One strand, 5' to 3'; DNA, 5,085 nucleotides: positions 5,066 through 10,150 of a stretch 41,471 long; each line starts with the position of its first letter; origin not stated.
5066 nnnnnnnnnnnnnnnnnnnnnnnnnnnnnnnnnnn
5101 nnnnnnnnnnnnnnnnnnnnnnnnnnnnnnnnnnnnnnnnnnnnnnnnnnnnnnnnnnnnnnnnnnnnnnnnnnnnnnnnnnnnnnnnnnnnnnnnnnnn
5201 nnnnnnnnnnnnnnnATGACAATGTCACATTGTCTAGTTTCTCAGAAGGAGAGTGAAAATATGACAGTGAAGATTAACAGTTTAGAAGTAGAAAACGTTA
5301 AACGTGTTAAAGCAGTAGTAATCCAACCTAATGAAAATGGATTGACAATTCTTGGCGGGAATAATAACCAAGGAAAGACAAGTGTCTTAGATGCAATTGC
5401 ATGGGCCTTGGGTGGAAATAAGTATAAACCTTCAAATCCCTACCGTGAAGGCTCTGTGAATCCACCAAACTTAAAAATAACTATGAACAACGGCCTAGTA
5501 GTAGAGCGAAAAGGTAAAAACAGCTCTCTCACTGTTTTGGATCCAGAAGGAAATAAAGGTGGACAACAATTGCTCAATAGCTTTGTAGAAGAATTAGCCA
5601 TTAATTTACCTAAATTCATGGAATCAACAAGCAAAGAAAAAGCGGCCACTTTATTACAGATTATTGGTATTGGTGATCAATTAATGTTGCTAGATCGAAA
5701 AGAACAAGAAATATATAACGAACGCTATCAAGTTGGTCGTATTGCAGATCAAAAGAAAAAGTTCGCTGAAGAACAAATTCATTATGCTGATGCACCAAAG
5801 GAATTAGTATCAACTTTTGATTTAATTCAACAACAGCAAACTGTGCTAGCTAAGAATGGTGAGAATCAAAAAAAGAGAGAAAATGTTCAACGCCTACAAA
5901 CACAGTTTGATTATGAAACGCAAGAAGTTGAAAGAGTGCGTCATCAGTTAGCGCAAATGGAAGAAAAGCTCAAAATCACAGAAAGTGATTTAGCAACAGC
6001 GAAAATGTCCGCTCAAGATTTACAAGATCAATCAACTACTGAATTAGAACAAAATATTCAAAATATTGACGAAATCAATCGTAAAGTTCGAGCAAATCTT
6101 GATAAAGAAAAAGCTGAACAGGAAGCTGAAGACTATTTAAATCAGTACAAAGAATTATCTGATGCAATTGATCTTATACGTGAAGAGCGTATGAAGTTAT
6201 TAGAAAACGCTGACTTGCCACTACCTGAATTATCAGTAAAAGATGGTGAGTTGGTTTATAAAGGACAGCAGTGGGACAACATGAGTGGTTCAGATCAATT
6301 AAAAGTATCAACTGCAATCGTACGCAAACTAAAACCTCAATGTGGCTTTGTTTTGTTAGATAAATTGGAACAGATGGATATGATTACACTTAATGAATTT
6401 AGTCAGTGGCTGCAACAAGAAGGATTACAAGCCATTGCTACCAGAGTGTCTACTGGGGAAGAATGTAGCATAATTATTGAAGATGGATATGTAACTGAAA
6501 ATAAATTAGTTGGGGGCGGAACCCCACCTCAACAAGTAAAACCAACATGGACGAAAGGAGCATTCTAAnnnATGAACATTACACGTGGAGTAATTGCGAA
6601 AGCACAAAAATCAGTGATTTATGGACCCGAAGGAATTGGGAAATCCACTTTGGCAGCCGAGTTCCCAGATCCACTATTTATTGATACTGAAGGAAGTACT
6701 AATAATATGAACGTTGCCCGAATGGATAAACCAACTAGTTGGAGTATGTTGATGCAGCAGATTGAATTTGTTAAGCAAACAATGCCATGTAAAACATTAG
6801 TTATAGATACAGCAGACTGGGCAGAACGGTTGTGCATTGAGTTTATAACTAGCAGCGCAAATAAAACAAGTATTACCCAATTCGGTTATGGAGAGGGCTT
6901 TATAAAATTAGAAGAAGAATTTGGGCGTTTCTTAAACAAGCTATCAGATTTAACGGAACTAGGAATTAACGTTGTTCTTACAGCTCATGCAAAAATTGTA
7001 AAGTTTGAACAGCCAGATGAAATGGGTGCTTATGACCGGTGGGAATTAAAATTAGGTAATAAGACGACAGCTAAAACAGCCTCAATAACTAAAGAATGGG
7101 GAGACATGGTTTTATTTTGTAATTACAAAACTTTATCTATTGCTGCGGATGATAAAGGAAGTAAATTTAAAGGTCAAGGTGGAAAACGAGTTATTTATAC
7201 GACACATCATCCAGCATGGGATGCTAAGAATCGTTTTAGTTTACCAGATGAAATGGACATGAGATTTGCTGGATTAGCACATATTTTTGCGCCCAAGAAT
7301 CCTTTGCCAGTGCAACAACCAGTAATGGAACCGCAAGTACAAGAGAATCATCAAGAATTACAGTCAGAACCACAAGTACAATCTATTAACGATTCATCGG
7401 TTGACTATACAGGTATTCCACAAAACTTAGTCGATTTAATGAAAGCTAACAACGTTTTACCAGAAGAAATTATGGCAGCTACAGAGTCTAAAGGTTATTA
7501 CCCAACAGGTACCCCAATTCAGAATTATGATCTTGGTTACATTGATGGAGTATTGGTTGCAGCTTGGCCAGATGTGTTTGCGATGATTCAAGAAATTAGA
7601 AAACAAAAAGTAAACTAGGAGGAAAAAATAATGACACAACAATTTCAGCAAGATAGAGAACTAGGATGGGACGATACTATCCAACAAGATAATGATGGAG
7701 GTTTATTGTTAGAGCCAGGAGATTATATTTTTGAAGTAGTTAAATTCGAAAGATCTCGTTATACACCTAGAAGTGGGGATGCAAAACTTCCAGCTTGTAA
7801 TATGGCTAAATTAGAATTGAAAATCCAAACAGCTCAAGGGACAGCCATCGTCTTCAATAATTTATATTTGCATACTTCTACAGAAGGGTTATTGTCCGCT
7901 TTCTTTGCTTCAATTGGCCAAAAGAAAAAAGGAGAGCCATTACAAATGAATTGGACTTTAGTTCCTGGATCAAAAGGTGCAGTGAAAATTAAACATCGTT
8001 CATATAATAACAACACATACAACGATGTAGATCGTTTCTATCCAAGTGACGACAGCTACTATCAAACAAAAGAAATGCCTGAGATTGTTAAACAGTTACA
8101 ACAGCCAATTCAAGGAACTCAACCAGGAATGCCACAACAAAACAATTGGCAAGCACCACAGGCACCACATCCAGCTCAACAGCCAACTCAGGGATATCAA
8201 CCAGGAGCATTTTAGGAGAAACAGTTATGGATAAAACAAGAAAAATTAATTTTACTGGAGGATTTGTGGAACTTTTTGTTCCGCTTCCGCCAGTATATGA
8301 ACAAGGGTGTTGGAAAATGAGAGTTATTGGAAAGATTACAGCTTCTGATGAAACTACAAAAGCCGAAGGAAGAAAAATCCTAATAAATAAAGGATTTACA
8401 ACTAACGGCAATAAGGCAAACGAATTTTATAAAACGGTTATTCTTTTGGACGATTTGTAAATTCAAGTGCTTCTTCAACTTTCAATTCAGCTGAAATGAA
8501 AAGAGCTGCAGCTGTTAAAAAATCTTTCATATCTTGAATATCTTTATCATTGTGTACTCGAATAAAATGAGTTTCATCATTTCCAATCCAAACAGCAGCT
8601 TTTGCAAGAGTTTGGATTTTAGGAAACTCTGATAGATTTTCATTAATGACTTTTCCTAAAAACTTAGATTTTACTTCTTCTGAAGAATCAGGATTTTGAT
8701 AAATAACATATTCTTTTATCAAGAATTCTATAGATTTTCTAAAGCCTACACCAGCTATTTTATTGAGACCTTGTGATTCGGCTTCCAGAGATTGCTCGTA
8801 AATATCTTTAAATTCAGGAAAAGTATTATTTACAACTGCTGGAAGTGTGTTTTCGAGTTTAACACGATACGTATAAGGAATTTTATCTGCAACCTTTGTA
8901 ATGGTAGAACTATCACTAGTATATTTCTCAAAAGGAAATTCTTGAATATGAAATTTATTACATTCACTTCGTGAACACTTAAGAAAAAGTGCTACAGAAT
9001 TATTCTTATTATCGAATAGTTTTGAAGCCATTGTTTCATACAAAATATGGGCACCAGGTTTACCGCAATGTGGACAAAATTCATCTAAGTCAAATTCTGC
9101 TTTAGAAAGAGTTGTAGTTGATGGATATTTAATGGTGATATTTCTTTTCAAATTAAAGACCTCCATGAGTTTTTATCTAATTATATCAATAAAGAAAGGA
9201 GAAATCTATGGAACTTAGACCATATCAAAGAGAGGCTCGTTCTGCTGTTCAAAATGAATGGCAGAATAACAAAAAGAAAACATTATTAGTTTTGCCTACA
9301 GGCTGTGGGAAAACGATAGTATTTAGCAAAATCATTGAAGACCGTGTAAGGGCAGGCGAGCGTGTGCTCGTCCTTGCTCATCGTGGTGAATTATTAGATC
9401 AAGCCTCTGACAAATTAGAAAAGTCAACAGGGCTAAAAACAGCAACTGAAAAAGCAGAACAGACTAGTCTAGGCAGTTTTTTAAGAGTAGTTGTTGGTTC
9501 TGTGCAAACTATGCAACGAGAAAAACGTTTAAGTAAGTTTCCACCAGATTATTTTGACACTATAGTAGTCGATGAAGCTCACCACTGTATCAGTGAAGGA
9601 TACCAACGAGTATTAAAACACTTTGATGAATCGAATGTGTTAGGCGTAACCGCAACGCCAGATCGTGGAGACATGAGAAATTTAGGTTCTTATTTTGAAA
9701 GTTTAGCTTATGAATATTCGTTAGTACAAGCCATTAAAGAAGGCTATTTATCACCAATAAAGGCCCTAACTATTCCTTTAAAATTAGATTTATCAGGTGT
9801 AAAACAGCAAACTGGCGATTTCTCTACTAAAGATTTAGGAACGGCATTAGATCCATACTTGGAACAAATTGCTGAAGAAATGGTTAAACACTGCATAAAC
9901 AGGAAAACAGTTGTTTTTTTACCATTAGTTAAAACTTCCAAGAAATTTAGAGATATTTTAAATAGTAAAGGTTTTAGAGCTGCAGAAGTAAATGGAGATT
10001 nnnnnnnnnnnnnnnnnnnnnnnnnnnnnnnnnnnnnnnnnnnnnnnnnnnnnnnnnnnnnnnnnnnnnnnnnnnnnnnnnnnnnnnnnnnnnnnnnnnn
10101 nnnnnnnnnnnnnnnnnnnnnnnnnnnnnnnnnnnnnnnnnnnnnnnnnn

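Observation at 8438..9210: Antisense, self-promoted Zn-ribbon/DUF4145-like gene embedded in the replication module: candidate abortive-infection or defence moron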

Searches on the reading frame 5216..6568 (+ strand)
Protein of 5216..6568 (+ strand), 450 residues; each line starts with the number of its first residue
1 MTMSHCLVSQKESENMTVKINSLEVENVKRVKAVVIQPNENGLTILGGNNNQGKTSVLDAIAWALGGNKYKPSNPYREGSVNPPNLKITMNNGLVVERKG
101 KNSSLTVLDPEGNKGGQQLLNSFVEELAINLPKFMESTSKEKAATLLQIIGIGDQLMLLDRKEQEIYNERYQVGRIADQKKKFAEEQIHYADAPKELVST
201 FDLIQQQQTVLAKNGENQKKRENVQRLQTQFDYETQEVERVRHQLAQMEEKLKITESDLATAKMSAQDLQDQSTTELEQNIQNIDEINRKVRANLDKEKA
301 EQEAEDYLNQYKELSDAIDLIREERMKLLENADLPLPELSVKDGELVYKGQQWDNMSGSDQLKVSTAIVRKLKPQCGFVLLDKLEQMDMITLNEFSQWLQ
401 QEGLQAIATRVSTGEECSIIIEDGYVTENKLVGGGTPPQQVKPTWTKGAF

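Call 74: search_protein_families(library=pfam, proteins=[window:5216-6568:+], max_evalue=0.001)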
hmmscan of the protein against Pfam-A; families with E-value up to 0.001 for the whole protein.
window:5216-6568:+ (450 aa): 4 families
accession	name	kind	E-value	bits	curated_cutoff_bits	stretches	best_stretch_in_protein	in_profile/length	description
PF13476.12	AAA_23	-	9e-11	43.2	27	1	22-286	1-195/201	AAA domain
PF13175.12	AAA_15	-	3.3e-10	40.6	32.1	1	19-319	2-261/374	AAA ATPase domain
PF02463.25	SMC_N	-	4e-07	30.1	40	1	20-70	2-53/220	RecF/RecN/SMC N terminal domain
PF13555.12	AAA_29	-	0.0003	20.9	27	1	22-71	3-52/61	P-loop containing region of AAA domain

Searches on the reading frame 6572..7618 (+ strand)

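Call 74: search_protein_families(library=pfam, proteins=[window:6572-7618:+], max_evalue=0.001)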
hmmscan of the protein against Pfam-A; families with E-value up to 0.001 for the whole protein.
window:6572-7618:+ (348 aa): 1 family
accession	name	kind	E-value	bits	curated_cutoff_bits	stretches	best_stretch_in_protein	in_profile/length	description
PF13479.12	AAA_24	-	1.7e-58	198.1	27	1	11-222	2-195/195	AAA domain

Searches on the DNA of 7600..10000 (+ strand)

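Call 7: search_dna_similar(query=window:7600-10000:+, collection=phages, mode=near, max_rows=25)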
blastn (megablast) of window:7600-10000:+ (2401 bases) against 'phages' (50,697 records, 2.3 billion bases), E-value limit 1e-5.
Records with a match: 2; places in all: 2; records where one place covers at least 80% of the query: 0.
Best place of each record, by identity: 95-99% 2.
By first word of the organism name: Enterococcus 2.
By host as written in the record: Enterococcus faecalis 2.
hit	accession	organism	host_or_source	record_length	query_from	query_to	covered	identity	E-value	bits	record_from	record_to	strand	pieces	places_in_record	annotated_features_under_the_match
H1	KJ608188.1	Enterococcus phage EFC-1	Enterococcus faecalis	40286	1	2401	59%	97.7%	0e+0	2431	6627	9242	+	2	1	DEAD/DEAH box helicase | hypothetical protein (x3) | replication terminator protein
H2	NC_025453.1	Enterococcus phage EFC-1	Enterococcus faecalis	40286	1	2401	59%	97.7%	0e+0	2431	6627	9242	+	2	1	DNA helicase | hypothetical protein | DUF669 domain-containing protein | replication terminator | Sak4-like ssDNA annealing protein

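Call 9: get_annotated_region(hit=H2, flank=3000)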
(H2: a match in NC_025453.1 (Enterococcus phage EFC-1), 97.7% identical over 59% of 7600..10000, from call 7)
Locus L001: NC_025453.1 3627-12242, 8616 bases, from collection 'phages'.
description: Enterococcus phage EFC-1, complete genome.
organism: Enterococcus phage EFC-1 (NCBI taxid 1486428)
taxonomy: Viruses; Duplodnaviria; Heunggongvirae; Uroviricota; Caudoviricetes
host: Enterococcus faecalis; source: -; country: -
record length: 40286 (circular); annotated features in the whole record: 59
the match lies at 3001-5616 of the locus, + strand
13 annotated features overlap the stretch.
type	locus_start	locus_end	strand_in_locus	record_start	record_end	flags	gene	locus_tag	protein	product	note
CDS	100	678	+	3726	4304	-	-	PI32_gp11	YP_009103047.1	hypothetical protein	-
CDS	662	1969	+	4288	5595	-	-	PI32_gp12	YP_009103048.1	AAA family ATPase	-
CDS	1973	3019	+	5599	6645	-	-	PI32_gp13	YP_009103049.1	Sak4-like ssDNA annealing protein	-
CDS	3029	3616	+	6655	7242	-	-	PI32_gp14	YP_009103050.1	DUF669 domain-containing protein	-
CDS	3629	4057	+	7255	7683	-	-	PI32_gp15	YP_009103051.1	replication terminator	-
CDS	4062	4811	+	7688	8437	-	-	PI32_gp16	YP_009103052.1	hypothetical protein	-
CDS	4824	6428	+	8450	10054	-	-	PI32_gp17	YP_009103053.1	DNA helicase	-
CDS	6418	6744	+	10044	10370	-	-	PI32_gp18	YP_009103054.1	hypothetical protein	-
CDS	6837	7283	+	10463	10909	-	-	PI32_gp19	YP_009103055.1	DNA methyltransferase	-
CDS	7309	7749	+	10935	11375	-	-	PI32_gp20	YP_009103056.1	YopX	-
CDS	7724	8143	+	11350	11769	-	-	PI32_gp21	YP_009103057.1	YopX family protein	-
CDS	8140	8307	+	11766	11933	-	-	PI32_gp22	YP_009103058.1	6-phosphofructokinase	-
CDS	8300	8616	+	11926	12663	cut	-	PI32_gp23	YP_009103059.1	DUF1642 domain-containing protein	-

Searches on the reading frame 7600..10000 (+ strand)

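Call 44: search_protein_families(library=phrogs, proteins=[L001:3629-4057:+, L001:4062-4811:+], max_evalue=0.1)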
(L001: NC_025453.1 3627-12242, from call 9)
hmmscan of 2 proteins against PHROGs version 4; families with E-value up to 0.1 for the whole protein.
L001:3629-4057:+ (142 aa): 2 families
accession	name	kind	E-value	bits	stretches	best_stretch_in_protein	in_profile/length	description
phrog_997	-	DNA, RNA and nucleotide metabolism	3.8e-51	173.8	1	4-141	2-135/136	replication terminator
phrog_204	-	unknown function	0.0075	17.3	1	9-82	30-99/143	-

L001:4062-4811:+ (249 aa): 4 families
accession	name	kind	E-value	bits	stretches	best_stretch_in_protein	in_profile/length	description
phrog_1029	-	unknown function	2.3e-99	332.6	1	1-249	1-241/241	-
phrog_16580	-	unknown function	2.5e-27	95.5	1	182-249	1-65/65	-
phrog_23298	-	unknown function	0.034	15.3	0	133-150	11-28/56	-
phrog_7265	-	unknown function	0.071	14.7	0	131-171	44-84/91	-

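Call 45: search_protein_families(library=pfam, proteins=[L001:3629-4057:+, L001:4062-4811:+], max_evalue=0.1)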
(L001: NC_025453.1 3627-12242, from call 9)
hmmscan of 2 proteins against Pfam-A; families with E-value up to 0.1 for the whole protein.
L001:3629-4057:+ (142 aa): 0 families

L001:4062-4811:+ (249 aa): 2 families
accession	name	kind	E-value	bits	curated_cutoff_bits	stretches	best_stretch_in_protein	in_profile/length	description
PF10209.14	DUF2340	-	0.038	14.8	25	0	13-35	63-85/120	Uncharacterized conserved protein (DUF2340)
PF01729.25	QRPTase_C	-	0.038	14.1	23.1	1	75-161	67-150/169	Quinolinate phosphoribosyl transferase, C-terminal domain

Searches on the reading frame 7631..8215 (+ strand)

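Call 44: search_protein_families(library=phrogs, proteins=[window:7631-8215:+], max_evalue=0.1)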
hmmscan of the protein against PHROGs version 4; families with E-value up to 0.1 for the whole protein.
window:7631-8215:+ (194 aa): 1 family
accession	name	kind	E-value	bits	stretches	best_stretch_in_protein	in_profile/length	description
phrog_2698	-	unknown function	8.8e-67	225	1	1-194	1-167/167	-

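Call 45: search_protein_families(library=pfam, proteins=[window:7631-8215:+], max_evalue=0.1)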
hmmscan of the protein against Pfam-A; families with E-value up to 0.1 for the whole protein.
window:7631-8215:+ (194 aa): 1 family
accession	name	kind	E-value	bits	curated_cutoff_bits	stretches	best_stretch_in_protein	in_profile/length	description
PF05037.18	DUF669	-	0.0021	18.6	21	1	27-140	14-132/138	Protein of unknown function (DUF669)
